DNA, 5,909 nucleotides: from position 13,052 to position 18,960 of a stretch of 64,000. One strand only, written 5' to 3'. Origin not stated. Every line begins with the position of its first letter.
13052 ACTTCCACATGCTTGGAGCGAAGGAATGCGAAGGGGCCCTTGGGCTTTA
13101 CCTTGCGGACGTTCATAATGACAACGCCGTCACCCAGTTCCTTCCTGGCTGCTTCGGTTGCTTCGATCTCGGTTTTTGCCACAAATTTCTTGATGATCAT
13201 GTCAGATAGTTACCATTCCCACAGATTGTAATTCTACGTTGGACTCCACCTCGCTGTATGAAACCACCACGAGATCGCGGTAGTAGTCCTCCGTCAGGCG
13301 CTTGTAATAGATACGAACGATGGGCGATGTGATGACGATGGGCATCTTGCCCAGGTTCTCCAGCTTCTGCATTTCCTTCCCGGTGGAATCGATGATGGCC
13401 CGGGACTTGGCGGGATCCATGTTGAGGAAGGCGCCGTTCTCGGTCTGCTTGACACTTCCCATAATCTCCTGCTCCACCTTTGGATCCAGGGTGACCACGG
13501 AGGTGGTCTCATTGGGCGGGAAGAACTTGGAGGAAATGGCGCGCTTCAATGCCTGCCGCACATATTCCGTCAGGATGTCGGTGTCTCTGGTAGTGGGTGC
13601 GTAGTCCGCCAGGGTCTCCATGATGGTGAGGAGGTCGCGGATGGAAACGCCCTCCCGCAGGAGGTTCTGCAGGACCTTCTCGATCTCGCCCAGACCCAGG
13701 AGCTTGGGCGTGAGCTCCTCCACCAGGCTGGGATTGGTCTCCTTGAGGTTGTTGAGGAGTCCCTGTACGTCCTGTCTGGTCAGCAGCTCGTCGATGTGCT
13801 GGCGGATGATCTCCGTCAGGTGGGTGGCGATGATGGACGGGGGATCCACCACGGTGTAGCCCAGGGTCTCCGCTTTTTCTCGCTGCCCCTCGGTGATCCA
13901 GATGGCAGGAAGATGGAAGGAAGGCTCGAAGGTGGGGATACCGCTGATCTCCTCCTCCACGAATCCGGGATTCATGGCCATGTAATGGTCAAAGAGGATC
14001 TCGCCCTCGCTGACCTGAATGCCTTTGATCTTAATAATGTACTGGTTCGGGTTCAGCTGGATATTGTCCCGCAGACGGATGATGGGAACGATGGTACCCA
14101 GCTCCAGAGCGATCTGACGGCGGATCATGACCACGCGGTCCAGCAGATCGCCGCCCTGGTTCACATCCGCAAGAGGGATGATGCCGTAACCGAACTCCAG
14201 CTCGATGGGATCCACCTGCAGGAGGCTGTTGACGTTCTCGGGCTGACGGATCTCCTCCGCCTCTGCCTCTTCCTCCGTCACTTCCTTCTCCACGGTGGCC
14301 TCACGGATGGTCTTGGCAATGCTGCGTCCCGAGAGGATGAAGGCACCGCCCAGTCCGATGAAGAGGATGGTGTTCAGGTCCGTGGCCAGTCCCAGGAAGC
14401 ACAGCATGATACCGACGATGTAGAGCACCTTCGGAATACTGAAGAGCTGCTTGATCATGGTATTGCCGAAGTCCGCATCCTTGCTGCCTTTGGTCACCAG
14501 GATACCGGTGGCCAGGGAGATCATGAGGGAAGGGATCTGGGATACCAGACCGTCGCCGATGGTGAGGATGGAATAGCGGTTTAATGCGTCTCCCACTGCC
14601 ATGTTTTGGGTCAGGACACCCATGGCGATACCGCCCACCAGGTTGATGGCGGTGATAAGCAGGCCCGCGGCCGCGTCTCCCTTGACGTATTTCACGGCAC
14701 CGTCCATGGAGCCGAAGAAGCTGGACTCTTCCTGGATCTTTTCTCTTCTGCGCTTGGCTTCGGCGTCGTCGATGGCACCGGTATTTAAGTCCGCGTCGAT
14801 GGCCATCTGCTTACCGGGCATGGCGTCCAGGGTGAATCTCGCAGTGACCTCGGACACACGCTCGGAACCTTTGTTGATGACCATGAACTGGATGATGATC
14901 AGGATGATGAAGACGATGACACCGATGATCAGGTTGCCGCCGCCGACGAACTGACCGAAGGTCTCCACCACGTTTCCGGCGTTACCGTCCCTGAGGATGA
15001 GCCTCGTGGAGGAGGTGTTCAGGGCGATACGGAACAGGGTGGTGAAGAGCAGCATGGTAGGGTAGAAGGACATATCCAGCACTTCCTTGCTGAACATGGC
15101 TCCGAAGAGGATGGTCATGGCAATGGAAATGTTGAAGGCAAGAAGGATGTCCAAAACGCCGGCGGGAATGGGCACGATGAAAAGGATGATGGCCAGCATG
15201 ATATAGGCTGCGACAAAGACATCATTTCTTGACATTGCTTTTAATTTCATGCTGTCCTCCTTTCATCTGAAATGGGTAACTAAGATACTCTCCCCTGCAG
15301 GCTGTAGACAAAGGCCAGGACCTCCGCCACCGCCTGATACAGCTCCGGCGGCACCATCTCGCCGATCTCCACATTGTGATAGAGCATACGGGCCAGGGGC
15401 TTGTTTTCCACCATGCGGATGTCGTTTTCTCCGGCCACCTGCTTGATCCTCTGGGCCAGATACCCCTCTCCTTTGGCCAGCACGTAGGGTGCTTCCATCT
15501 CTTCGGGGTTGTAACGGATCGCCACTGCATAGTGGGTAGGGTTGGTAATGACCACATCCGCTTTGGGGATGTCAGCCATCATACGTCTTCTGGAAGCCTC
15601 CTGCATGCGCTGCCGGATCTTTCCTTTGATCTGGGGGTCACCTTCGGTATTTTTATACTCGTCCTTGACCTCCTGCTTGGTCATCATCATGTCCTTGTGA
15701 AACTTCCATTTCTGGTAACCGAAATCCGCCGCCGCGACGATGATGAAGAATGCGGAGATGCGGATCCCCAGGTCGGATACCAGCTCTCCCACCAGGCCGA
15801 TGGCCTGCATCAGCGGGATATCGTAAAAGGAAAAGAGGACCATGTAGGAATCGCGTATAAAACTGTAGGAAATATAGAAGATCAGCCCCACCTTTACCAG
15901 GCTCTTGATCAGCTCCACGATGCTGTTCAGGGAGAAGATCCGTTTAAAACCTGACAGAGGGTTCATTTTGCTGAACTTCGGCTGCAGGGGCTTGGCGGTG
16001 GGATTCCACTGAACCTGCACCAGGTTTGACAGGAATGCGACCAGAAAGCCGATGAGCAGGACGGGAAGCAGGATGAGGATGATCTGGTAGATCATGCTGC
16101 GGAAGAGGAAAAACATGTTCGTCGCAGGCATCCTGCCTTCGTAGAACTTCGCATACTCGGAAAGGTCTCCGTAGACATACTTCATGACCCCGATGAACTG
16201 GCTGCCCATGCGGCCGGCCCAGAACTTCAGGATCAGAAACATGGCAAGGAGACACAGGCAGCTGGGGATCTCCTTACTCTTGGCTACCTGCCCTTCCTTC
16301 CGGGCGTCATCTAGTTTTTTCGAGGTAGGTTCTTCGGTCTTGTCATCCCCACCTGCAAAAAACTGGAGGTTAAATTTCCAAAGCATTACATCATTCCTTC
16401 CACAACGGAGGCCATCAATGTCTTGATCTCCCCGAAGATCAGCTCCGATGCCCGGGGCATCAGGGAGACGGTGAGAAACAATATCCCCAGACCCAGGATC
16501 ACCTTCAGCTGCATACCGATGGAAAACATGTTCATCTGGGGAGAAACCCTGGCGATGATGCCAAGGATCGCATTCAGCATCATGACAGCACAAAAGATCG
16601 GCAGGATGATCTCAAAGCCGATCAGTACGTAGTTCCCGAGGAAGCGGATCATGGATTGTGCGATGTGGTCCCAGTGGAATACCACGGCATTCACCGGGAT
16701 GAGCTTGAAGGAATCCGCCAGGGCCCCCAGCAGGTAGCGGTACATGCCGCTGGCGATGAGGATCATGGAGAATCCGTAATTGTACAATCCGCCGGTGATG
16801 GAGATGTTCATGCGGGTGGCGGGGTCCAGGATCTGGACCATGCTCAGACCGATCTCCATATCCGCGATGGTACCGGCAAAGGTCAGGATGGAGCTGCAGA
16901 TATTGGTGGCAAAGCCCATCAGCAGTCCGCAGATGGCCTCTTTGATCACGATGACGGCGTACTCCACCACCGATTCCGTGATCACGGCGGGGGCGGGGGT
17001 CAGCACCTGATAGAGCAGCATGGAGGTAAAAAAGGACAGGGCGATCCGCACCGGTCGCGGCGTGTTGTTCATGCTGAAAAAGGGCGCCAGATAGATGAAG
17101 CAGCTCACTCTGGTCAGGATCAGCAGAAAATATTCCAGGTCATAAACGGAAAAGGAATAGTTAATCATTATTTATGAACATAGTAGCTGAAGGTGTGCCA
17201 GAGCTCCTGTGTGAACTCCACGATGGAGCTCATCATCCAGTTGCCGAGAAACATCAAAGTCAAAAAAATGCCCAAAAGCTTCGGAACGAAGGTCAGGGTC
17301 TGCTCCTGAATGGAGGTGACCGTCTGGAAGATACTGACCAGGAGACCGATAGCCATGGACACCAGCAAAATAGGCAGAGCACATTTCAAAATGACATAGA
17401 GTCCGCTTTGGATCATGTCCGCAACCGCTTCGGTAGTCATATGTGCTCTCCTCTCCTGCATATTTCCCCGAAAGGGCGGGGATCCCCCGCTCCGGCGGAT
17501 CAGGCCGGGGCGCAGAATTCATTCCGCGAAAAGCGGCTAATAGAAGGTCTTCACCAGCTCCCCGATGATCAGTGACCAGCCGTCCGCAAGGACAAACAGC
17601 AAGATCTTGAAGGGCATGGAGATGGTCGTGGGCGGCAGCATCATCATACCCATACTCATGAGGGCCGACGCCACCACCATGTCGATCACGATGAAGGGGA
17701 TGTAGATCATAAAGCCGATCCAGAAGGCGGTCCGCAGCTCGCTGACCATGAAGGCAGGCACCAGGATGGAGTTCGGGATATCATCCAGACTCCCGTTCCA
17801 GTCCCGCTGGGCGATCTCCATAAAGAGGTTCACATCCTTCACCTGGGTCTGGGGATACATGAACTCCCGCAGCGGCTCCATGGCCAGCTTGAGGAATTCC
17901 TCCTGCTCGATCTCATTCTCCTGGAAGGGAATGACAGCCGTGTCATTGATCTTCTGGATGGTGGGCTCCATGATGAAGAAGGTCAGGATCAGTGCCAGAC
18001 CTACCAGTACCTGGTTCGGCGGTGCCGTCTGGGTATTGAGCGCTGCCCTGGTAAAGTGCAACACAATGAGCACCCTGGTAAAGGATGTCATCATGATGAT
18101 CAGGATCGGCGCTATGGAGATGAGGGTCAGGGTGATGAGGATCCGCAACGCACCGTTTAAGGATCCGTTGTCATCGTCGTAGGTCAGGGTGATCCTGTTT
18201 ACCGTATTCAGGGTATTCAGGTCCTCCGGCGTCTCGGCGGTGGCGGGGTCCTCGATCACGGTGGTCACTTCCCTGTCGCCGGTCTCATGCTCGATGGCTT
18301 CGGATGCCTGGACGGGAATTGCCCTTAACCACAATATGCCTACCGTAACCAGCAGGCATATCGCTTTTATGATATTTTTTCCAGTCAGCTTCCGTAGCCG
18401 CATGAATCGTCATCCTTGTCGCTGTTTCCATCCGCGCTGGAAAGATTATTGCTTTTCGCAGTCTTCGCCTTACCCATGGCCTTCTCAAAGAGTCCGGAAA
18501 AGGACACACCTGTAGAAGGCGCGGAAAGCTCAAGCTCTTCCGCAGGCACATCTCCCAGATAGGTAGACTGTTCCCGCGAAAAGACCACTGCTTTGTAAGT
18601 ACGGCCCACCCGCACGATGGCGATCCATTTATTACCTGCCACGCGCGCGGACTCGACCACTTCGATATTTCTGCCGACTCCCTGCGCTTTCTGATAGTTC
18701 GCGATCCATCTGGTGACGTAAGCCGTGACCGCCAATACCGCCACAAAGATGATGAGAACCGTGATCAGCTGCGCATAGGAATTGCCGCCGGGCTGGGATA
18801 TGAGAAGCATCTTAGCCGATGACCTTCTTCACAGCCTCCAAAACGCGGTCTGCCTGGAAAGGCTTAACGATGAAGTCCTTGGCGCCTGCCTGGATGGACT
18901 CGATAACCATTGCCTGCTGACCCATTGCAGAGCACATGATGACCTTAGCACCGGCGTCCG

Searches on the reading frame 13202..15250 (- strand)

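Call 71: search_protein_families(library=pfam, proteins=[window:13202-15250:-], max_evalue=0.001)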
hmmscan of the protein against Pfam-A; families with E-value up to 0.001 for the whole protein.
window:13202-15250:- (682 aa): 1 family
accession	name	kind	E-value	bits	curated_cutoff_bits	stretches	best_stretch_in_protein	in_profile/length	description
PF00771.25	FHIPEP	-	3e-268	892.2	29.1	1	21-672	2-656/657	FHIPEP family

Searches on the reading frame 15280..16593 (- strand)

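Call 71: search_protein_families(library=pfam, proteins=[window:15280-16593:-], max_evalue=0.001)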
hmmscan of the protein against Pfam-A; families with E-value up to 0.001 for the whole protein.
window:15280-16593:- (437 aa): 1 family
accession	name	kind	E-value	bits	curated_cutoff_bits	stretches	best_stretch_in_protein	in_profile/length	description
PF01312.24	Bac_export_2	-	2.3e-137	458.2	24.4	1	83-429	1-335/335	FlhB HrpN YscU SpaS Family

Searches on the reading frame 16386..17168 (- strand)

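Call 71: search_protein_families(library=pfam, proteins=[window:16386-17168:-], max_evalue=0.001)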
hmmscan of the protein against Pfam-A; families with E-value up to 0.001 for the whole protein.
window:16386-17168:- (260 aa): 1 family
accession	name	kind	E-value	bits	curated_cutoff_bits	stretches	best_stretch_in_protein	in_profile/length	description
PF01311.25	Bac_export_1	-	1.1e-60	205.6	27.8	1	13-245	3-227/230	Bacterial export proteins, family 1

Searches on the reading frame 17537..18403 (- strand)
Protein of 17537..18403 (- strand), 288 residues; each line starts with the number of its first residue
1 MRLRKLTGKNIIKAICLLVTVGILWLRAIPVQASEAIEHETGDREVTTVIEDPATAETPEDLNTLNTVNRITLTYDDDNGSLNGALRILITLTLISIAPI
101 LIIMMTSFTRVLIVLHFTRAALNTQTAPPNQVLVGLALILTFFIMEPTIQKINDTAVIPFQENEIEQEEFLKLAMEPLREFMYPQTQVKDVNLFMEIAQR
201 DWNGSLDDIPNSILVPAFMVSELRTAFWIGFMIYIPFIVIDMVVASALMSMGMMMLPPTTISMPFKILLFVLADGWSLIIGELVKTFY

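Call 71: search_protein_families(library=pfam, proteins=[window:17537-18403:-], max_evalue=0.001)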
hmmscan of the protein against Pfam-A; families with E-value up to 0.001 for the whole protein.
window:17537-18403:- (288 aa): 1 family
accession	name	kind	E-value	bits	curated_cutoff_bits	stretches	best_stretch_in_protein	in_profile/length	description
PF00813.25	FliP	-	5.8e-80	268.2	26.9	1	92-283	2-191/191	FliP family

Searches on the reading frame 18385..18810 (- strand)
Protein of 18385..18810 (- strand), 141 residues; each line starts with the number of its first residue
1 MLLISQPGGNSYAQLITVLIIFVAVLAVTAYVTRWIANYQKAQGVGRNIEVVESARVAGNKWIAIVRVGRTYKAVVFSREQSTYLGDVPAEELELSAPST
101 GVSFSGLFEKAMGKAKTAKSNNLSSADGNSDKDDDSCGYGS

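Call 71: search_protein_families(library=pfam, proteins=[window:18385-18810:-], max_evalue=0.001)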
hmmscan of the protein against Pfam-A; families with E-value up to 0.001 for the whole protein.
window:18385-18810:- (141 aa): 1 family
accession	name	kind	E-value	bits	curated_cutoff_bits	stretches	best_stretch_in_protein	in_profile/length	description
PF04347.18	FliO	-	1.9e-08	34.7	22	1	32-112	3-90/91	Flagellar biosynthesis protein, FliO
